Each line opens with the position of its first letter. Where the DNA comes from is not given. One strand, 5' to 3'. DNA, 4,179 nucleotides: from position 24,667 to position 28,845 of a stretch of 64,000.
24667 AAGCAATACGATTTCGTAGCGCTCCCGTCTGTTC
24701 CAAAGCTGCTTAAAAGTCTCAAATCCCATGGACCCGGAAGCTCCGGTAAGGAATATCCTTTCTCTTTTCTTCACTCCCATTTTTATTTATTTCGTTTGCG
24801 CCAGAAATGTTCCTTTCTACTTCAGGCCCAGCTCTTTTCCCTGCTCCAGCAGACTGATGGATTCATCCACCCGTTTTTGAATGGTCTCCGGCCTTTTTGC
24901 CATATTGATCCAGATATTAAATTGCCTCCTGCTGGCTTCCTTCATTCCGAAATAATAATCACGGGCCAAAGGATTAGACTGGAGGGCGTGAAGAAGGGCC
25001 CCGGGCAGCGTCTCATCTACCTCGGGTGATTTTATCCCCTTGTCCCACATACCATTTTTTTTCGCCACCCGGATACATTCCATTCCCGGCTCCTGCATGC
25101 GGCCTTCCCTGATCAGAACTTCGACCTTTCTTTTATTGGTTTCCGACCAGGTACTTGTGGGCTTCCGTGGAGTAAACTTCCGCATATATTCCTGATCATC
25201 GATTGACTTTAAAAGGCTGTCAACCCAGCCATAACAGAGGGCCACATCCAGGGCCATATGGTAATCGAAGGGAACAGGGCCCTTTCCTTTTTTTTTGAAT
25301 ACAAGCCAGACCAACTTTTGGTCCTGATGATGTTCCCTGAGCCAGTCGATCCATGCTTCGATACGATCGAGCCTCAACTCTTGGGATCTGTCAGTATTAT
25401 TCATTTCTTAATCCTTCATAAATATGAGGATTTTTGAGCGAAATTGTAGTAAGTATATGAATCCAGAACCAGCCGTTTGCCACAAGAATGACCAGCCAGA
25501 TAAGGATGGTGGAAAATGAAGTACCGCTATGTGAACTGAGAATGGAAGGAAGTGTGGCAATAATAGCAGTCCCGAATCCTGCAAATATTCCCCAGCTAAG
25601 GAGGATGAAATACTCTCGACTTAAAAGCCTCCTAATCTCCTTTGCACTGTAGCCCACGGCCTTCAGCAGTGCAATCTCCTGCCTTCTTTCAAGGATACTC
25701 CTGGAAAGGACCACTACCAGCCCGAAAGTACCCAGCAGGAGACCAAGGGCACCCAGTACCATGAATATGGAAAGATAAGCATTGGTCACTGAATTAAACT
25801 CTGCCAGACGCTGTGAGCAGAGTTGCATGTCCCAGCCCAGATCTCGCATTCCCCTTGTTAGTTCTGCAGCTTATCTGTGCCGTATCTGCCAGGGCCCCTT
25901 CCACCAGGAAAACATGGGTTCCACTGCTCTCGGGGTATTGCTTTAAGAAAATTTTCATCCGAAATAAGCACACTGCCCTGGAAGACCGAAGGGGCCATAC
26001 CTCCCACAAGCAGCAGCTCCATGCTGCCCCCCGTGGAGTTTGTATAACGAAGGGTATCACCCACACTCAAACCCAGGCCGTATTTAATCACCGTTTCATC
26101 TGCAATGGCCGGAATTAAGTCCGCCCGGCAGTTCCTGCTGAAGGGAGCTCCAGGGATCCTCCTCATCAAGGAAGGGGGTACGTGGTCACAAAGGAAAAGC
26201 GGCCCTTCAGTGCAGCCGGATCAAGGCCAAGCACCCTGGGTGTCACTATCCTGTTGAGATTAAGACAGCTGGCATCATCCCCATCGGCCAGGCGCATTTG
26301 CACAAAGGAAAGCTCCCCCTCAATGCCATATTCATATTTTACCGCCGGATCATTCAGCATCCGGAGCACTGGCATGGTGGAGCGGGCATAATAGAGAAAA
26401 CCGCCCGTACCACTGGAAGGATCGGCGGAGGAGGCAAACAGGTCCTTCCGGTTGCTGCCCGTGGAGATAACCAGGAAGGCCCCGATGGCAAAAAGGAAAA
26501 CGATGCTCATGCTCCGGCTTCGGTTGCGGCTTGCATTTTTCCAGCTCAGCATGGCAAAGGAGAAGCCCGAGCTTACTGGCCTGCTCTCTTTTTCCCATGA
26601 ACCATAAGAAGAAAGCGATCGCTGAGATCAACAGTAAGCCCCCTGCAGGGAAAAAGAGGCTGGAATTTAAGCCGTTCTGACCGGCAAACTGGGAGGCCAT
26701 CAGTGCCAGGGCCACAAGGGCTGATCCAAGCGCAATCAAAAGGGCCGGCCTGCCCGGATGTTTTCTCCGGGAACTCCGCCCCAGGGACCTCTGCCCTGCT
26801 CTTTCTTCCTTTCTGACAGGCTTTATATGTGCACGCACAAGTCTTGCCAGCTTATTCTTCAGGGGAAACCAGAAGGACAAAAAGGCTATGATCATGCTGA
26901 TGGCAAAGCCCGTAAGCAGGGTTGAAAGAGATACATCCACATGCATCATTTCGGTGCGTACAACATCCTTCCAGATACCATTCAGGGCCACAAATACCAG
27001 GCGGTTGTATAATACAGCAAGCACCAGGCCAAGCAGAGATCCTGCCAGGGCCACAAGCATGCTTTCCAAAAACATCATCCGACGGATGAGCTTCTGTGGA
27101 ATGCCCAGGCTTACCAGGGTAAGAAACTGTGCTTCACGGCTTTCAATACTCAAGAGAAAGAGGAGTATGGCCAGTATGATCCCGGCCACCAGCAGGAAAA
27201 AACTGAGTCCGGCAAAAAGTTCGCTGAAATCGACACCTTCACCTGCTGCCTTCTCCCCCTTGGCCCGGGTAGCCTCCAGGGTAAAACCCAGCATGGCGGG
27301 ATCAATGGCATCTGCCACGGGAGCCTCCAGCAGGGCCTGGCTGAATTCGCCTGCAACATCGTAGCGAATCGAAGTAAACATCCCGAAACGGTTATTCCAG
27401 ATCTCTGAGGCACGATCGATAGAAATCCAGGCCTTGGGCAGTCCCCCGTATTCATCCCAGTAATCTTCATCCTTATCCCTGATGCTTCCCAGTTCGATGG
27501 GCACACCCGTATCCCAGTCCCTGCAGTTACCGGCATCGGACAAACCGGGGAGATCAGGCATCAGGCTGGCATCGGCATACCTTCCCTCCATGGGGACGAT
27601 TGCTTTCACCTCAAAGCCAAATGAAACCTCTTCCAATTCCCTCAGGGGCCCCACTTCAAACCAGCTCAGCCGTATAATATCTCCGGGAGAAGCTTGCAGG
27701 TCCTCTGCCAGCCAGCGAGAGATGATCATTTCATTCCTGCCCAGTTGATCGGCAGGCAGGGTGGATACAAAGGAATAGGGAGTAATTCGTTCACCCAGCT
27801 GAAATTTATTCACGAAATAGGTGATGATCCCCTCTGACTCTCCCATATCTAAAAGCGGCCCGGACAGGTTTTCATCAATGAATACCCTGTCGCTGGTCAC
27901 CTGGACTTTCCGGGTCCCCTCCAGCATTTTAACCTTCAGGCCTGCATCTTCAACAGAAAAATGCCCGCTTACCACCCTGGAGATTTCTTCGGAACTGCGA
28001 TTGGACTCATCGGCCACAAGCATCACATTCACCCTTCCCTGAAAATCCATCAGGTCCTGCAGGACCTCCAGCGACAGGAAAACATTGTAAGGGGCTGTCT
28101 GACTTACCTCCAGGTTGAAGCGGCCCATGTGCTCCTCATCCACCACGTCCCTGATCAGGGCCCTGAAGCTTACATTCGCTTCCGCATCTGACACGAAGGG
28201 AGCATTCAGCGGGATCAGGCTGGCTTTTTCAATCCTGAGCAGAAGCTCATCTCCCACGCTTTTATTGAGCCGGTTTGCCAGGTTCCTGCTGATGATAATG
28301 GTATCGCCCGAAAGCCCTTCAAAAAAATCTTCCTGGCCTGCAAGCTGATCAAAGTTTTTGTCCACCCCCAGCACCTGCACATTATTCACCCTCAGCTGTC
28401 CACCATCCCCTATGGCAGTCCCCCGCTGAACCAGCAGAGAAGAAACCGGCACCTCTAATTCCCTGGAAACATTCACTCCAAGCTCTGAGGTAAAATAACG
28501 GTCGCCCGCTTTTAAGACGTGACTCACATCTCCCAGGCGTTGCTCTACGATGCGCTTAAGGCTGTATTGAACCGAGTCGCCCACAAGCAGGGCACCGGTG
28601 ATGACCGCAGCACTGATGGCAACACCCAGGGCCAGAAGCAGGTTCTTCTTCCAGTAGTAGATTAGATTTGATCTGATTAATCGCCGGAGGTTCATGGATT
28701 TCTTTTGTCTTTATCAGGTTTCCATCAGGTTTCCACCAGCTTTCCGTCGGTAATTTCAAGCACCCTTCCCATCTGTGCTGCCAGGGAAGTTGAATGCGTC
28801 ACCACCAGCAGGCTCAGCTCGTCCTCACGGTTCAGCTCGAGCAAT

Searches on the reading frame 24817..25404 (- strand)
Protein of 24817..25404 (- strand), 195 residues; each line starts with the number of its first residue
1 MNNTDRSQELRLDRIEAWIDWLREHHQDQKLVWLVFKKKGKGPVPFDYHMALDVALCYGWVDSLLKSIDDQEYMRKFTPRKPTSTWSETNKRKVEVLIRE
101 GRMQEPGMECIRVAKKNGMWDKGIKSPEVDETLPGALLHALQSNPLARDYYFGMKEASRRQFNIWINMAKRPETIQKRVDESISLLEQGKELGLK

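Call 30: search_protein_families(library=pfam, proteins=[window:24817-25404:-], max_evalue=0.01)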
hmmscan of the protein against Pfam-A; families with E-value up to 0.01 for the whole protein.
window:24817-25404:- (195 aa): 1 family
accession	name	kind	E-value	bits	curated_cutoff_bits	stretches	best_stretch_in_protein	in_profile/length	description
PF13376.11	OmdA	-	2e-13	50.5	25.6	1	132-189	3-60/60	Bacteriocin-protection, YdeI or OmpD-Associated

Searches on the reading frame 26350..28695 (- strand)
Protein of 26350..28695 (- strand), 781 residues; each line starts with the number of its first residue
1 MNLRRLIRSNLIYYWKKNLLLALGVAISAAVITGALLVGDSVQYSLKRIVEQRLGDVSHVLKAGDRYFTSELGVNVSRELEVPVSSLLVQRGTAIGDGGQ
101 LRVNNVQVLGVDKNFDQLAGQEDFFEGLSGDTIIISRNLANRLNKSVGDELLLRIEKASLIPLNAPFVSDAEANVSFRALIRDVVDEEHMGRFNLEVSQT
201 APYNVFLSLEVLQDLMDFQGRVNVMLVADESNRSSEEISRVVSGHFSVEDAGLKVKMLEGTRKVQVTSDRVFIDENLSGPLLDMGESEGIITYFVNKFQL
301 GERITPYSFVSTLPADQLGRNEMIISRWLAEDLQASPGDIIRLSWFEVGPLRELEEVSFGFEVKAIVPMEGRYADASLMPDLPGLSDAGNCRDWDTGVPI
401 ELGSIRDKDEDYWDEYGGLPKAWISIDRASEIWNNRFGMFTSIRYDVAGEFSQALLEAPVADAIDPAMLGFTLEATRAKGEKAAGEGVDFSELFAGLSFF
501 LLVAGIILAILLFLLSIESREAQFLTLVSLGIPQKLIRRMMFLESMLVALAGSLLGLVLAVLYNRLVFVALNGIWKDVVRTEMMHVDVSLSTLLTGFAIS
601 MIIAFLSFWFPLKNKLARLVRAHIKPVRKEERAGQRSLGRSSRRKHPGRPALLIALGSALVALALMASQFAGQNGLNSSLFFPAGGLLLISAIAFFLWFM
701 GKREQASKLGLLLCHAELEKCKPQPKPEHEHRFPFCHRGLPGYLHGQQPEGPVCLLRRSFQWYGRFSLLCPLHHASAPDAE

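Call 30: search_protein_families(library=pfam, proteins=[window:26350-28695:-], max_evalue=0.01)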
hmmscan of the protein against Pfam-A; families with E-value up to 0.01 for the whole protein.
window:26350-28695:- (781 aa): 2 families
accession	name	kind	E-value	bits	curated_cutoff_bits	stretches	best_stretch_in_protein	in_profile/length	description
PF02687.27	FtsX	-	1.5e-09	38.3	25.5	1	497-613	3-113/120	FtsX-like permease C-terminal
PF12704.14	MacB_PCD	-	2e-07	32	27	1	20-155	3-145/207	MacB-like periplasmic core domain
